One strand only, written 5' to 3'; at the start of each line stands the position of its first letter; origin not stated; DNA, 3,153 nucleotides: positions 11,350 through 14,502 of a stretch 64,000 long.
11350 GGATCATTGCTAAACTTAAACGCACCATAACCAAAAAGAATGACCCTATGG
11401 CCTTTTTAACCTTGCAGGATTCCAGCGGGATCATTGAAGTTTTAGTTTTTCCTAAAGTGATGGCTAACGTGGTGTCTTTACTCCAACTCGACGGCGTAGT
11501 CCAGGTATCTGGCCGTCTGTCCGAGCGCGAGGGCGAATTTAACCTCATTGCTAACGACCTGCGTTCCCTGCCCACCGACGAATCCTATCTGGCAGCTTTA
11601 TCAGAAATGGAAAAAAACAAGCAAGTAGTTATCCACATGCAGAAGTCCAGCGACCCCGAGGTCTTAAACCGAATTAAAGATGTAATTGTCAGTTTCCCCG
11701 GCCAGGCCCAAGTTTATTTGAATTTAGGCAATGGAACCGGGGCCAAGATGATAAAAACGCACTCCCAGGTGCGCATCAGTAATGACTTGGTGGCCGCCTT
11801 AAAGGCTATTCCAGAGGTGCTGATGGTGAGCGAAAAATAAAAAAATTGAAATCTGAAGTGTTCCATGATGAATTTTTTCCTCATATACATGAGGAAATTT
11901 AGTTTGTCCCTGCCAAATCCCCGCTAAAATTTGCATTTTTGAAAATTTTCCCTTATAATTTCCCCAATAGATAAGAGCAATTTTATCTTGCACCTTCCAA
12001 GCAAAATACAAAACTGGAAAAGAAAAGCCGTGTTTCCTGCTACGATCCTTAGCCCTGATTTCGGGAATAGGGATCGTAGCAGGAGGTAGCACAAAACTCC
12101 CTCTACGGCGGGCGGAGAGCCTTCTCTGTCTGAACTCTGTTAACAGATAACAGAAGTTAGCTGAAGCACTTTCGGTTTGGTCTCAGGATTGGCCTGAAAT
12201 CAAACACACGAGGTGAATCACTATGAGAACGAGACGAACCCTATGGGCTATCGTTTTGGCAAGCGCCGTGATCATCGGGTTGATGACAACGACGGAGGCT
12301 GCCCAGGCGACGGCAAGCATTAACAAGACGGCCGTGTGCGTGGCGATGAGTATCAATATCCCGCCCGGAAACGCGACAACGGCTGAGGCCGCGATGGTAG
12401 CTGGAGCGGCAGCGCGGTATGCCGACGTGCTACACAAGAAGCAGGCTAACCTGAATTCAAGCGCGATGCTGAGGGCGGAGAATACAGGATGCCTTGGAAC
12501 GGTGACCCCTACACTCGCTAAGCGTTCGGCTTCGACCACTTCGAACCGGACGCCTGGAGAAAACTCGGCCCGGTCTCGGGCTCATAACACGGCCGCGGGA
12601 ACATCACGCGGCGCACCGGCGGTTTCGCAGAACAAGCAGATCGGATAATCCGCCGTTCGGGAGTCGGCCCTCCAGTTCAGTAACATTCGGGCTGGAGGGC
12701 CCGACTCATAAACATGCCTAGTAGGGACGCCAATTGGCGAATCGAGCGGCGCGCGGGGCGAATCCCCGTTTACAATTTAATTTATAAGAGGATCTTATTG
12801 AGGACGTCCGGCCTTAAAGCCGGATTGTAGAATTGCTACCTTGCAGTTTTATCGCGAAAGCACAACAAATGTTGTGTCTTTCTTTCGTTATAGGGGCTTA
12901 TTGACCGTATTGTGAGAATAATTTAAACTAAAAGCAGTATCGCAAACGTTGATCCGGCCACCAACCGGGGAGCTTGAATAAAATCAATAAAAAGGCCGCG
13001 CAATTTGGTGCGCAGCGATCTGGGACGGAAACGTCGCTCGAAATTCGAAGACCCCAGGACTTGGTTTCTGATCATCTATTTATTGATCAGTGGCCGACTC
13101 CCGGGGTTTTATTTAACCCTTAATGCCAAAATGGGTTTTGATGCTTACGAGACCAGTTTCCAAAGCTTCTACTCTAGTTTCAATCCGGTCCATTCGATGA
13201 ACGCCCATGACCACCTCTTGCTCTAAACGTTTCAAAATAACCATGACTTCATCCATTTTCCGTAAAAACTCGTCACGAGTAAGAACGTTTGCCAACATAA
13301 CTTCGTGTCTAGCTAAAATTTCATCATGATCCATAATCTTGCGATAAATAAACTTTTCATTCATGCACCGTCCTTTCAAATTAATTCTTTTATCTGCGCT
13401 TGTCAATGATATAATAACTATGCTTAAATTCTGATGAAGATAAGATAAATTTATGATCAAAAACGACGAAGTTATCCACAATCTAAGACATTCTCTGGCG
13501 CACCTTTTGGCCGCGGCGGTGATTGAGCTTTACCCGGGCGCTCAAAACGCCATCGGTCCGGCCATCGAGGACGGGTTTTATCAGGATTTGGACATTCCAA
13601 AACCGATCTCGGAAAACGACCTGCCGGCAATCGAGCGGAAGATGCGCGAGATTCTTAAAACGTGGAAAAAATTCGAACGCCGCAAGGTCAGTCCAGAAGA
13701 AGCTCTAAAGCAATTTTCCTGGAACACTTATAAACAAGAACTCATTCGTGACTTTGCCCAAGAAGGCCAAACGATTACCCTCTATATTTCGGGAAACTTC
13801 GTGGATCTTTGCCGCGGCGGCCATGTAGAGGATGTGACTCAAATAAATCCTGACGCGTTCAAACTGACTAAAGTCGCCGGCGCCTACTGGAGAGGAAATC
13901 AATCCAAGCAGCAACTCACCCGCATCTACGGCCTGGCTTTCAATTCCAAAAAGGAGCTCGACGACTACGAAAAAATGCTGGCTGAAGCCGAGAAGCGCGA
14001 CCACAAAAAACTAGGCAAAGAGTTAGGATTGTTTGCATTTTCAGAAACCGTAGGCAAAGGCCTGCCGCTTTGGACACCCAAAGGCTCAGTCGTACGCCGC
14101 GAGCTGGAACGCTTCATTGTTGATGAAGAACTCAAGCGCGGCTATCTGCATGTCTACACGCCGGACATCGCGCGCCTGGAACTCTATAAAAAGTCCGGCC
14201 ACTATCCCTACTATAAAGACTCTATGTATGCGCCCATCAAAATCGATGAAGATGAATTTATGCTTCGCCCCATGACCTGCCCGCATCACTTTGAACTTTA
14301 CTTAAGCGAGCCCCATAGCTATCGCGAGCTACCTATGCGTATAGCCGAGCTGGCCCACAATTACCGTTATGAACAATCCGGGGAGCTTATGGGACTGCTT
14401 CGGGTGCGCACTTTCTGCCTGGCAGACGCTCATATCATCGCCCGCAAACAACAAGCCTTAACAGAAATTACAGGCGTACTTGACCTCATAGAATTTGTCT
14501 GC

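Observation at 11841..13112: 1.3-kb GC-rich, hairpin-dense apparently non-coding region between dnaE and thrS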

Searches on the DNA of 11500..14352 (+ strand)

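Call 4: search_rna_families(source=window, start=11500, end=13700, threshold=evalue, max_evalue=10, show_alignments=3)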
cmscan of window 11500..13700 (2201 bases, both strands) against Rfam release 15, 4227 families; matches with E-value up to 10: 11.
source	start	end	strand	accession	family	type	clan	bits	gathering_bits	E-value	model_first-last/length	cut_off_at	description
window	13401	13468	+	RF01165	sn2317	Gene; snRNA; snoRNA; CD-box;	-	25.4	50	0.074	1-70/70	no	Small nucleolar RNA sn2317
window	12655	12713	-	RF04204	mir-3473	Gene; miRNA;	-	23.4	71.8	0.081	1-78/78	no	mir-3473 microRNA precursor family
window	11857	11949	+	RF02454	ncr982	Gene; sRNA;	-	20.1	50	9.8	1-79/79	no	Bacillus sRNA ncr982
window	13050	13108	+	RF04089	mir-753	Gene; miRNA;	-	19.6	62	1.6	1-62/62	no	mir-753 microRNA precursor family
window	13052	13106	+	RF03497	MIR5038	Gene; miRNA;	-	19.3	70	2.2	1-75/75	no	MIR5038 microRNA precursor family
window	13584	13620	-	RF04360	psbT-asRNA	Gene; antisense;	-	19.1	48.5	1.4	1-38/38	no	Plastid psbT antisense RNA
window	12028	12092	+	RF04067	mir-4520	Gene; miRNA;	-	18.8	90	0.63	1-70/70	no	mir-4520 microRNA precursor family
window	13399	13445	+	RF01279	snoR53Y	Gene; snRNA; snoRNA; CD-box;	CL00080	17.8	43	7.1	1-76/76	no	Small nucleolar RNA snoR53Y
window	12033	12086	+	RF03195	mir-3934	Gene; miRNA;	-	17.6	84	6.6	1-92/92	no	mir-3934 microRNA precursor family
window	12652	12719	+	RF04138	mir-9243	Gene; miRNA;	-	17.4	83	6.2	1-86/86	no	mir-9243 microRNA precursor family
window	11871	11998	-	RF02453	ncr952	Gene; sRNA;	-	14.1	100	5.4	1-143/143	no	Bacillus sRNA ncr952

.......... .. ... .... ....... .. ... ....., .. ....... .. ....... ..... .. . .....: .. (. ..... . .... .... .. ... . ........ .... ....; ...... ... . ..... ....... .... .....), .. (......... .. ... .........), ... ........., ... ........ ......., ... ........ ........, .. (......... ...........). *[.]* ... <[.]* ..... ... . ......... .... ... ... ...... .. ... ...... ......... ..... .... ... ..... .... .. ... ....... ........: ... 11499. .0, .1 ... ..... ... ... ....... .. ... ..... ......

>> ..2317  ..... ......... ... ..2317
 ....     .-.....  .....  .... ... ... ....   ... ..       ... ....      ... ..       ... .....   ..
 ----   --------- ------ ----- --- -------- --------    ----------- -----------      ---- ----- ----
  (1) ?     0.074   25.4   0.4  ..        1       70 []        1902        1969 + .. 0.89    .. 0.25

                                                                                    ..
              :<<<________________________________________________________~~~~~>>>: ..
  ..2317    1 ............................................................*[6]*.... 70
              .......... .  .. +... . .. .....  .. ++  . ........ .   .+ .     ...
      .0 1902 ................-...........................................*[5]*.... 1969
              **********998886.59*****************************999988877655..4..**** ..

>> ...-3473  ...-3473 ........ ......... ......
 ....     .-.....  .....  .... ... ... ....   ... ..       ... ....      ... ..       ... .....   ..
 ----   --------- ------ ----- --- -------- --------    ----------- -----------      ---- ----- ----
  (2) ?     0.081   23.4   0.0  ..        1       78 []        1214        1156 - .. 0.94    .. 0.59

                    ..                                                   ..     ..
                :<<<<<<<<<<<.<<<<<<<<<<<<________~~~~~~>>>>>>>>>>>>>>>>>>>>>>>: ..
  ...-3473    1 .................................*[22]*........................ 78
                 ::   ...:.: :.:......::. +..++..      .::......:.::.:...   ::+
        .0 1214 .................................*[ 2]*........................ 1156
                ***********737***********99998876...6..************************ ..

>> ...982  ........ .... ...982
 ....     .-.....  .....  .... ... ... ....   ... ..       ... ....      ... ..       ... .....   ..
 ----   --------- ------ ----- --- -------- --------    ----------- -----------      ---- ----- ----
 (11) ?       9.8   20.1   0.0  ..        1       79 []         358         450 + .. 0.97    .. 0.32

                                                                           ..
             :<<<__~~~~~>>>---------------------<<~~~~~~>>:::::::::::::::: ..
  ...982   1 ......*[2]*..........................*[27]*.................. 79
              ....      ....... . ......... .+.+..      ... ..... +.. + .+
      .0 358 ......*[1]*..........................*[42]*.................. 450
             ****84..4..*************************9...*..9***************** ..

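Call 60: search_with_rna_model(model_id=R1, source=window, start=11500, end=13700, filters=off, max_evalue=10, show_alignments=2)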
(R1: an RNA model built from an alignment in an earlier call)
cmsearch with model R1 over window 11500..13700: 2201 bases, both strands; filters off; matches with E-value up to 10: 7.
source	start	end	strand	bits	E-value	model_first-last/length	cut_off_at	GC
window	12939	13086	+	9.7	0.15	1-164/164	no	0.49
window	12641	12743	-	8.1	0.39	1-164/164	no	0.57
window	12865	12928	-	5.1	2.2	1-164/164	no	0.33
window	11861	11977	-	5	2.4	1-164/164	no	0.32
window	11866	11989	+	4.3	3.4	1-164/164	no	0.31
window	12199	12227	-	3.1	6.9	1-164/164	no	0.41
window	13438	13472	-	2.7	8.7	1-164/164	no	0.26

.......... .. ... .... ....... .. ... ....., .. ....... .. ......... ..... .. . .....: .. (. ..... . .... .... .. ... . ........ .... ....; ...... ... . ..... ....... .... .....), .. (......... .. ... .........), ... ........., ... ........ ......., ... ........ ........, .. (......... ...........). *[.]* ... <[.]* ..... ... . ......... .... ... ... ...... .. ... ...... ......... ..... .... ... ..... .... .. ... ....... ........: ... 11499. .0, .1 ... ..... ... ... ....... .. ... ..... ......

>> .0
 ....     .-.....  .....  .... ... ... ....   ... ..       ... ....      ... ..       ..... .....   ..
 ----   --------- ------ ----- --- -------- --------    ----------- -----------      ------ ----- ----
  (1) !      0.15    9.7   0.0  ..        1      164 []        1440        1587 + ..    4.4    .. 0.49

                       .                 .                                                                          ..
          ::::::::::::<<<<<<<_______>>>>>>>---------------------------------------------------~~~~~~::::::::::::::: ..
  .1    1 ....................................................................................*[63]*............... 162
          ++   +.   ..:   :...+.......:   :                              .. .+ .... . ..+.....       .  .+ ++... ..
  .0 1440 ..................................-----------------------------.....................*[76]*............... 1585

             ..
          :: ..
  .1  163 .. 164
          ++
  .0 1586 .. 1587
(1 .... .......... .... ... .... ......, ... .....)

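Call 109: search_rna_families(source=L107, start=4740, end=4990, threshold=evalue, max_evalue=10, show_alignments=2)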
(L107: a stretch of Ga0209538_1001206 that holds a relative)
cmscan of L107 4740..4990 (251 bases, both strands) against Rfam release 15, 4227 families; matches with E-value up to 10: 9.
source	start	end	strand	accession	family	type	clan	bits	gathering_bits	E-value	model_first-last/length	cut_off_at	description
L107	4749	4907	+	RF00230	T-box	Cis-reg; leader;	-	37.5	93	3.7e-07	1-219/219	no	T-box leader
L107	4883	4952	+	RF01036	mir-567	Gene; miRNA;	-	23.5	90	0.016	1-70/70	no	mir-567 microRNA precursor family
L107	4898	4981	-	RF02432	SpF25_sRNA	Gene; sRNA;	-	19.8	48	0.5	1-102/102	no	Streptococcus sRNA SpF25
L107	4786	4855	-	RF03700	mir-1923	Gene; miRNA;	-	15.8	94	1.4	1-83/83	no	mir-1923 microRNA precursor family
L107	4867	4941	+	RF02621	BSnc120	Gene; sRNA;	-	15.4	114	1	1-88/88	no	Brucella sRNA 120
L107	4842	4867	+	RF02726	sno_ZL63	Gene; snRNA; snoRNA; CD-box;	-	14.6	50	2.6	1-43/43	no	Small nucleolar RNA ZL63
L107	4825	4986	+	RF03146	RAGATH-9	Gene; sRNA;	-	13.4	75.2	5.7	1-173/173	no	RAGATH-9 RNA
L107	4825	4859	-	RF02438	SpF51_sRNA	Gene; sRNA;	-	13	50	8.8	1-45/45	no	Streptococcus sRNA SpF51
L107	4948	4990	+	RF02933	ARRPOF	Gene; sRNA;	-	9.1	127.2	5.7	1-43/256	3'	ARRPOF RNA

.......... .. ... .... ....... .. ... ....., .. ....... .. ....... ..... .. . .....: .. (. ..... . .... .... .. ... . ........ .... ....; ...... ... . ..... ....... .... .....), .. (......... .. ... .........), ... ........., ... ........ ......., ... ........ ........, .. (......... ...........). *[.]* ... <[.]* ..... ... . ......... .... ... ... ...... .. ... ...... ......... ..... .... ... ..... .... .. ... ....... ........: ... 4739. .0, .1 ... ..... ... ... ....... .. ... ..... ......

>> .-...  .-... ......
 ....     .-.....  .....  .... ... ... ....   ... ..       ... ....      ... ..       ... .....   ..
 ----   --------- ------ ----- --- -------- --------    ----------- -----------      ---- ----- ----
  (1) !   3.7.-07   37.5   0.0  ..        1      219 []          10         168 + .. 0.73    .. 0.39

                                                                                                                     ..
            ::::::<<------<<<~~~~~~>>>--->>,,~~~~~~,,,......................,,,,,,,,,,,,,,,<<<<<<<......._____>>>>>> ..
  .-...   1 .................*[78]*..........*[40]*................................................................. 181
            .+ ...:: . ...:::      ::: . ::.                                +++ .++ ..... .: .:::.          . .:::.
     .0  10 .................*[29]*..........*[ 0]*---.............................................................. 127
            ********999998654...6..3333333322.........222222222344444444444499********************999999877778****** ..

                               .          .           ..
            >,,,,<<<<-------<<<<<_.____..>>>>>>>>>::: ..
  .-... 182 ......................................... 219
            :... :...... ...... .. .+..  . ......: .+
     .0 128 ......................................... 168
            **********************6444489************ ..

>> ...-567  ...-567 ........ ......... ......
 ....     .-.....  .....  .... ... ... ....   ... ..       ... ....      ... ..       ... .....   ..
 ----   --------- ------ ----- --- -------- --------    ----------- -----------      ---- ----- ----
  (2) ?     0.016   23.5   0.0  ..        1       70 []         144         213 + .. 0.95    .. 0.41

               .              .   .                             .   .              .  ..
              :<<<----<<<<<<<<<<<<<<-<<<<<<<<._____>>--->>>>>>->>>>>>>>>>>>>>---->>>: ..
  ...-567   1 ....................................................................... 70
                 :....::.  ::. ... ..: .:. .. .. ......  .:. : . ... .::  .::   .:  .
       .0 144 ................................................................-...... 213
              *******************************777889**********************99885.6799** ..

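Call 110: search_rna_families(source=window, start=12925, end=13120, threshold=evalue, max_evalue=10, show_alignments=3)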
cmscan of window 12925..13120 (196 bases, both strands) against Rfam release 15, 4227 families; matches with E-value up to 10: 7.
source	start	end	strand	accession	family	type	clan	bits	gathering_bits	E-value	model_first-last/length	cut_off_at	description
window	13050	13108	+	RF04089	mir-753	Gene; miRNA;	-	19.6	62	0.14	1-62/62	no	mir-753 microRNA precursor family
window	13052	13106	+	RF03497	MIR5038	Gene; miRNA;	-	19.3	70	0.19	1-75/75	no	MIR5038 microRNA precursor family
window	13052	13106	-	RF03497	MIR5038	Gene; miRNA;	-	18.7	70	0.28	1-75/75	no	MIR5038 microRNA precursor family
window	13049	13109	+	RF03303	mir-973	Gene; miRNA;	-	15.5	63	2.3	1-84/84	no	mir-973 microRNA precursor family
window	12957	13027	+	RF01966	RMST_5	Gene; lncRNA;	-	10.6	58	6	57-128/128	no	Rhabdomyosarcoma 2 associated transcript conserved region 5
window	12947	13011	+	RF00521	SAM_alpha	Cis-reg; riboswitch;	-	9.8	36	7.6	1-79/79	no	Alpha-proteobacteria SAM riboswitch aptamer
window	12925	12984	-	RF01390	isrG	Gene; sRNA;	-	7.4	100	4.7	1-60/279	3'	isrG Hfq binding RNA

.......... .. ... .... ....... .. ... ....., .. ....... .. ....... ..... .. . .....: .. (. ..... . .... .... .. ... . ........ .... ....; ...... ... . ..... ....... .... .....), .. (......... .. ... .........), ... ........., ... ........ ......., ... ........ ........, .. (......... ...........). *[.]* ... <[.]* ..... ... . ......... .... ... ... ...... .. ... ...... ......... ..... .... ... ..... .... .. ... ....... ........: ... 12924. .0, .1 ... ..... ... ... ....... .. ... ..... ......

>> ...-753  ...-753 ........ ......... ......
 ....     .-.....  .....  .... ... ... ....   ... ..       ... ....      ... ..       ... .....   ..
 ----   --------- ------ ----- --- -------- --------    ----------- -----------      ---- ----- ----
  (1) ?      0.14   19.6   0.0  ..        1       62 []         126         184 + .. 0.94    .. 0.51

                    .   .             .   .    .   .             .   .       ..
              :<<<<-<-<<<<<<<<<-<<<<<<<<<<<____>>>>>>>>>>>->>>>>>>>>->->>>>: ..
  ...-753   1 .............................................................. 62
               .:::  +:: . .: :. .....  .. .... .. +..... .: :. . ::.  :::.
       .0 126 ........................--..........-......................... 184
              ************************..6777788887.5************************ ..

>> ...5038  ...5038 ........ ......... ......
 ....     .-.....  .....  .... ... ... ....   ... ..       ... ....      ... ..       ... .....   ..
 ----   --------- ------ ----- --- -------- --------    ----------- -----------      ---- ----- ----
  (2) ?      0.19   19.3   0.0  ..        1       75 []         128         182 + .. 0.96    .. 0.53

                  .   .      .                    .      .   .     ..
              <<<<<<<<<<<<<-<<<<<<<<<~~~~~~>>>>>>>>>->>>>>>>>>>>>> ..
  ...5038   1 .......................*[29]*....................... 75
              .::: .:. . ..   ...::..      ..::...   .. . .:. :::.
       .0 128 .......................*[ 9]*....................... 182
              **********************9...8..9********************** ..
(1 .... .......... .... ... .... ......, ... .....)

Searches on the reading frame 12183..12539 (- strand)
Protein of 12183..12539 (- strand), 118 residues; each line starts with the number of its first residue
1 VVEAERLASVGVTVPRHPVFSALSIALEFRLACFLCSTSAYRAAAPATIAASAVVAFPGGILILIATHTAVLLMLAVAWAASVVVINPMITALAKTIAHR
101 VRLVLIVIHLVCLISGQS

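Call 9: search_protein_families(library=pfam, proteins=[window:12183-12539:-], max_evalue=1)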
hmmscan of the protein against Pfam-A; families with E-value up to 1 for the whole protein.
window:12183-12539:- (118 aa): 1 family
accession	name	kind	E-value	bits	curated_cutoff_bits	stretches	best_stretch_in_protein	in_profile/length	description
PF01300.24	Sua5_yciO_yrdC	-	0.028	14.3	25.1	1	6-56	95-141/178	Telomere recombination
